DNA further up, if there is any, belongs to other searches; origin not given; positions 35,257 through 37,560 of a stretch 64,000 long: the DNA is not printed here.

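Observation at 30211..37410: Compact nos cluster with mixed clade features and no recognisable electron-input module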

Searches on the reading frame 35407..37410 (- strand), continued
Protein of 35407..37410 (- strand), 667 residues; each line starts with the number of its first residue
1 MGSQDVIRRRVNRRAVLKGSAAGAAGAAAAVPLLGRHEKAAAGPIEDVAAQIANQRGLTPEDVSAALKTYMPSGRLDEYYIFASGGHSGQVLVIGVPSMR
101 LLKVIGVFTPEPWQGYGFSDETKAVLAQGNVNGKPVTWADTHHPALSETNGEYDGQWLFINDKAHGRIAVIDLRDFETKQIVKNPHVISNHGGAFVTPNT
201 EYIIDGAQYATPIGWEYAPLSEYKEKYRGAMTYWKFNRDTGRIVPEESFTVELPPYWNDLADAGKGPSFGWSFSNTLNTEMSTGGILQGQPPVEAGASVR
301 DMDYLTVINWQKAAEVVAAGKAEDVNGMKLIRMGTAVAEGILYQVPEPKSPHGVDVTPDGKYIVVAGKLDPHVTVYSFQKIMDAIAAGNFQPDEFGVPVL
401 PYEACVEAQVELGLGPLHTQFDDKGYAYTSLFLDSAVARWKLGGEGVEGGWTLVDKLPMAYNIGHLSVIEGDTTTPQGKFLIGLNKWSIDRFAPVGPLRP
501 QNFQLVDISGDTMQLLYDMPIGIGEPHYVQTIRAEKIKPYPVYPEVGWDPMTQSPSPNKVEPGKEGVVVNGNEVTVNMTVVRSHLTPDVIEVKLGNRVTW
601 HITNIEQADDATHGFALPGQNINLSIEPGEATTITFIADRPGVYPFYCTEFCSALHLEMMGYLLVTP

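Call 51: search_solved_structures(query=window:35407-37410:-, max_evalue=1e-90, show_alignments=5)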
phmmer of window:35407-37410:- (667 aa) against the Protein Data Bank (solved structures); distinct sequences matched with E-value up to 1e-90: 23.
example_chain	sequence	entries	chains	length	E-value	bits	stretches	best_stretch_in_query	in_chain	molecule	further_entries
5i5i_A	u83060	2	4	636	1.5e-104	353.8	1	49-665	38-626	Nitrous-oxide reductase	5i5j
5i5m_A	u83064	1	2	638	1.6e-104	353.8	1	49-665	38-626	Nitrous-oxide reductase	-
1qni_A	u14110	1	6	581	3.3e-99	336.2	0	295-665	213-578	NITROUS-OXIDE REDUCTASE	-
9f8x_A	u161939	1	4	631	9.6e-99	334.7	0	295-665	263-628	Nitrous-oxide reductase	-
3sbp_A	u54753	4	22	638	1.5e-94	320.8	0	344-667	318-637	Nitrous-oxide reductase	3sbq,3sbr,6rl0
6rkz_A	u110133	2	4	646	1.6e-94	320.7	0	344-667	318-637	Nitrous-oxide reductase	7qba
7aq0_A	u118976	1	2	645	2.1e-94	320.3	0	344-667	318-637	Nitrous-oxide reductase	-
7apy_A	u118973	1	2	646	4e-94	319.4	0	344-667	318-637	Nitrous-oxide reductase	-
7aq7_A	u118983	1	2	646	1.1e-93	318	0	344-667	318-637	Nitrous-oxide reductase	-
7aq5_A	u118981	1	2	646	1.5e-93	317.5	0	344-667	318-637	Nitrous-oxide reductase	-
7aq4_A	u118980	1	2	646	2e-93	317.1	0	344-667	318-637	Nitrous-oxide reductase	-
7aq6_A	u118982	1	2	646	2.7e-93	316.6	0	344-667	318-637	Nitrous-oxide reductase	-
7aq8_A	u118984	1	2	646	2.8e-93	316.6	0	344-667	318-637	Nitrous-oxide reductase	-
7aq3_A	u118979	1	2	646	2.8e-93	316.6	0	344-667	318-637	Nitrous-oxide reductase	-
6y72_A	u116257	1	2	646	3e-93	316.5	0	344-667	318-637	Nitrous-oxide reductase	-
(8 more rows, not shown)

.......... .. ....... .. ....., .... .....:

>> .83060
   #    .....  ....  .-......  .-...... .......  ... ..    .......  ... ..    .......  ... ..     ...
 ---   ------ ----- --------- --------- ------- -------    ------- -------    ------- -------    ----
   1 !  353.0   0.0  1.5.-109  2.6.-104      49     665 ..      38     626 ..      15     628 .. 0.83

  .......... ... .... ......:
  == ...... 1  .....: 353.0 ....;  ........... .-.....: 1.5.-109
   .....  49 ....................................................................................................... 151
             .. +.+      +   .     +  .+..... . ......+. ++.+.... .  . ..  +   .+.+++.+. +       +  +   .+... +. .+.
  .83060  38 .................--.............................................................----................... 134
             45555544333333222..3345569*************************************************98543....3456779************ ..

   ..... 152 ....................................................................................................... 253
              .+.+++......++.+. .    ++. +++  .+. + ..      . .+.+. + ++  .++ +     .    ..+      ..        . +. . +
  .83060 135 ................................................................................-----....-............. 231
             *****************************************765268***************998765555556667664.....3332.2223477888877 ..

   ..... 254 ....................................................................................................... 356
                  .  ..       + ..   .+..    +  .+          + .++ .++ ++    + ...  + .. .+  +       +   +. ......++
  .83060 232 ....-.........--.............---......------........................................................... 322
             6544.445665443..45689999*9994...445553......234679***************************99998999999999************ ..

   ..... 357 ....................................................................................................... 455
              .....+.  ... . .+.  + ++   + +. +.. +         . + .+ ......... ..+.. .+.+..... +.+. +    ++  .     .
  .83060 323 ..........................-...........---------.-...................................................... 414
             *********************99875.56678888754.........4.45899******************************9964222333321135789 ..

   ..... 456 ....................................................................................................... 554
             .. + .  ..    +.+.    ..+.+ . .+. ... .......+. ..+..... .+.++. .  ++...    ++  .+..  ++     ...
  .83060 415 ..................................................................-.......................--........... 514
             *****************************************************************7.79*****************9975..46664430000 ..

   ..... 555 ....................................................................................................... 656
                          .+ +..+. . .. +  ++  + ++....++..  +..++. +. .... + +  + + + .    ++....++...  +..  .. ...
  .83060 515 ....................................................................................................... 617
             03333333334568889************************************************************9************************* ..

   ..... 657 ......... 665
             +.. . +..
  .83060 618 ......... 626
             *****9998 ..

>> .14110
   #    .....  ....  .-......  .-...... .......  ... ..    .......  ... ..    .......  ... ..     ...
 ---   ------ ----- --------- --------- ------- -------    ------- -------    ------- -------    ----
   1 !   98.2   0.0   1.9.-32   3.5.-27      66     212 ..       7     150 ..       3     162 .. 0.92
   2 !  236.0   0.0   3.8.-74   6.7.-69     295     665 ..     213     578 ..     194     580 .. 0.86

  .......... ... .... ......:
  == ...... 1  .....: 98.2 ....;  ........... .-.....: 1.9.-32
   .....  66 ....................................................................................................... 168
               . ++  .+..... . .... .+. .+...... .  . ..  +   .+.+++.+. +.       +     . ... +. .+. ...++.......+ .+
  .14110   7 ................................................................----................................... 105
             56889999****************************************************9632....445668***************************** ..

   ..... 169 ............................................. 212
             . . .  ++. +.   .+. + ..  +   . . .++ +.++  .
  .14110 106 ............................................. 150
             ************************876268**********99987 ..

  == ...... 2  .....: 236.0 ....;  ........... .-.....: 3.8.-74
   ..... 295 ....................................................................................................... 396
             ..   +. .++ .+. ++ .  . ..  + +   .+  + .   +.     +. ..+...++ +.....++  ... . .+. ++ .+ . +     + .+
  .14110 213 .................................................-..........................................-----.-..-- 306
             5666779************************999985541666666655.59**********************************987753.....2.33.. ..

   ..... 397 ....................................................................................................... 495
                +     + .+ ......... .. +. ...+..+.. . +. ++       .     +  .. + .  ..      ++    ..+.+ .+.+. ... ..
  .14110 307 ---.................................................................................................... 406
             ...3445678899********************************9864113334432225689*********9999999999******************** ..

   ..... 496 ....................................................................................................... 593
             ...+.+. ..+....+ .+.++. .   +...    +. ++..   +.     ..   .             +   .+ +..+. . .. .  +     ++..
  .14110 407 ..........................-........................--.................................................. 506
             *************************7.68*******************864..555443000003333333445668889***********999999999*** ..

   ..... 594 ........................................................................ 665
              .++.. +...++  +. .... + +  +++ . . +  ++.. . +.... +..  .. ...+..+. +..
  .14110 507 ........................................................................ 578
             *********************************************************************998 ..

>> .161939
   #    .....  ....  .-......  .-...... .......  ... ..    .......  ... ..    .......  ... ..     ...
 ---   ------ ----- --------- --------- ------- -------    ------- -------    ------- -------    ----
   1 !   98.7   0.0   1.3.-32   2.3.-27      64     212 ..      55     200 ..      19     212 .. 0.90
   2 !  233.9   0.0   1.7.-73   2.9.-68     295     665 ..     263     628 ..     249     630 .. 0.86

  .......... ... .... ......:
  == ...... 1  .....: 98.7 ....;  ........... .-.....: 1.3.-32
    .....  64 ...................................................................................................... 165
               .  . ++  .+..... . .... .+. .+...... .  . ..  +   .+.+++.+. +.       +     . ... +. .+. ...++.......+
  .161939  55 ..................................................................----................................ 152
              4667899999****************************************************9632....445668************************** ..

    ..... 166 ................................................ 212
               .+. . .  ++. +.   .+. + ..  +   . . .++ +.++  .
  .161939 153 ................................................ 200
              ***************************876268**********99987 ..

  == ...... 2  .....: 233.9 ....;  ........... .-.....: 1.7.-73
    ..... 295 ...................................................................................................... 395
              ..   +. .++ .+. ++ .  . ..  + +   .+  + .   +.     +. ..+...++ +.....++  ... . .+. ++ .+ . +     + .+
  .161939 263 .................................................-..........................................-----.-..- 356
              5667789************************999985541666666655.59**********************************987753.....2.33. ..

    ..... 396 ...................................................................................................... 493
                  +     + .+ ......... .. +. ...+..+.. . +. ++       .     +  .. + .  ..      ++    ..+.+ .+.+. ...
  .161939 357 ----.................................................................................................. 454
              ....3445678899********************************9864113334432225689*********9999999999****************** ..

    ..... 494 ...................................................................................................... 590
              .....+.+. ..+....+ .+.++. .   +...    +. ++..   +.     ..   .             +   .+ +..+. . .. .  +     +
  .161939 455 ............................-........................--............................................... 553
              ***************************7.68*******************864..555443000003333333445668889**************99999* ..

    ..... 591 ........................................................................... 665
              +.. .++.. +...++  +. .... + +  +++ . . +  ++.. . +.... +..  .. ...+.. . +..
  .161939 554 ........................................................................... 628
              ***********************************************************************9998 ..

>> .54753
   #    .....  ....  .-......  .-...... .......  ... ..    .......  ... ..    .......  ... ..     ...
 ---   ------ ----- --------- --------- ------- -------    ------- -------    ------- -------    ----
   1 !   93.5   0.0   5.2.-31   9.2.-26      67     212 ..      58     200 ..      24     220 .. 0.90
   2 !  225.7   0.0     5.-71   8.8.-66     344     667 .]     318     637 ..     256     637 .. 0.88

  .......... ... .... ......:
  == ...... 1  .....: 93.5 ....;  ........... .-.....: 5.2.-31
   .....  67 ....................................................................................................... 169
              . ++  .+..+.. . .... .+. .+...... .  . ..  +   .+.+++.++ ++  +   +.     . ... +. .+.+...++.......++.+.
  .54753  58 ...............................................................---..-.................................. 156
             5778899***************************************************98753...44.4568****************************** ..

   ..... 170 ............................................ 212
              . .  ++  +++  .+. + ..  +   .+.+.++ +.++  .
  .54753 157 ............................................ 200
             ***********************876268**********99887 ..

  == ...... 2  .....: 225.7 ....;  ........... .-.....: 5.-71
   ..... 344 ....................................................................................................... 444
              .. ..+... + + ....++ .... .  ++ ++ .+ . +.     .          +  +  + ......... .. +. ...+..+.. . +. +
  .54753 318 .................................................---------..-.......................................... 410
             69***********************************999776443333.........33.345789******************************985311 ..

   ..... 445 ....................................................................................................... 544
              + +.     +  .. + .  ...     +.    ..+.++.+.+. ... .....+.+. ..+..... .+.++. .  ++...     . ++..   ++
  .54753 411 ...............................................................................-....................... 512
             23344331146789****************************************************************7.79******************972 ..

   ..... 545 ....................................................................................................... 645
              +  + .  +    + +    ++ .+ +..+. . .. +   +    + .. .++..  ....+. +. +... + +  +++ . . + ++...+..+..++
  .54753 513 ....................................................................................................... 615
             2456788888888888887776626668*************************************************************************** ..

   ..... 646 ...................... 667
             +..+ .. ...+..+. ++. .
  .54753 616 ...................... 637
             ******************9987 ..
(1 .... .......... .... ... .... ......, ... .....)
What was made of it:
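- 35407..37410 (-): nosZ: clade II nitrous-oxide reductase, 667 aa, with a twin-arginine signal peptide. All CuZ and CuA ligands are conserved against 3SBP (call 51).
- Checked: All seven CuZ histidines and the CuA His/Cys/Cys/His/Met are conserved (call 51).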

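Call 65: search_protein_families(library=pfam, proteins=[L008:12044-14506:+, L008:14427-16076:-, L008:16073-17380:-, L008:12095-13471:-, L004:8665-9393:-, L004:6351-7817:-, L004:4797-6212:+, L004:17458-18555:+, L004:18443-19579:+, L004:20202-21869:-], max_evalue=0.0001)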
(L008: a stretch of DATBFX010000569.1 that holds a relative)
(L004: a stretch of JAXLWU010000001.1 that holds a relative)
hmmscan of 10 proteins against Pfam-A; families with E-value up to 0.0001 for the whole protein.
L008:12044-14506:+ (820 aa): 5 families
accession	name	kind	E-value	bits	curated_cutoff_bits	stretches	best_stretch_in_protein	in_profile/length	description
PF00196.25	GerE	-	5.2e-19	68.1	23.5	1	760-814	3-57/57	Bacterial regulatory proteins, luxR family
PF13401.12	AAA_22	-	8.2e-09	36.3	27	1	92-179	7-97/130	AAA domain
PF00931.28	NB-ARC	-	1.4e-07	31.4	23.5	1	80-203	8-138/248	NB-ARC domain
PF13424.12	TPR_12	-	2.3e-07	31.4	30.1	1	541-607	6-74/77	Tetratricopeptide repeat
PF13191.12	AAA_16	-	2.6e-05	25.2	32.6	1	71-123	2-60/167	AAA ATPase domain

L008:14427-16076:- (549 aa): 0 families

L008:16073-17380:- (435 aa): 0 families

L008:12095-13471:- (458 aa): 0 families

L004:8665-9393:- (242 aa): 0 families

L004:6351-7817:- (488 aa): 0 families

L004:4797-6212:+ (471 aa): 0 families

L004:17458-18555:+ (365 aa): 0 families

L004:18443-19579:+ (378 aa): 0 families

L004:20202-21869:- (555 aa): 7 families
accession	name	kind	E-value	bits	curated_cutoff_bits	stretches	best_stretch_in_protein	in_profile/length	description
PF08447.18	PAS_3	-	1.8e-27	95.9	25.6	2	216-295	2-83/89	PAS fold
PF02518.31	HATPase_c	-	7.3e-24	84.8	26.4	1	444-552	2-108/111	Histidine kinase-, DNA gyrase B-, and HSP90-like ATPase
PF13426.13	PAS_9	-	6.1e-21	75.1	27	2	204-306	2-103/103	PAS domain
PF00989.32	PAS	-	1.9e-18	66.9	22.6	2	194-304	2-113/113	PAS fold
PF13188.13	PAS_8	-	1.1e-17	63.6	21.8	2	193-247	1-53/65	PAS domain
PF08448.16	PAS_4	-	8.5e-15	55.4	23.1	1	199-309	1-110/110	PAS fold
PF00512.31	HisKA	-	1.8e-10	41.1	26.9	1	335-393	2-59/66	His Kinase A (phospho-acceptor) domain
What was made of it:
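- Tried and rejected: Only a LuxR/STAND regulator and a PAS histidine kinase were recognised (call 65).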
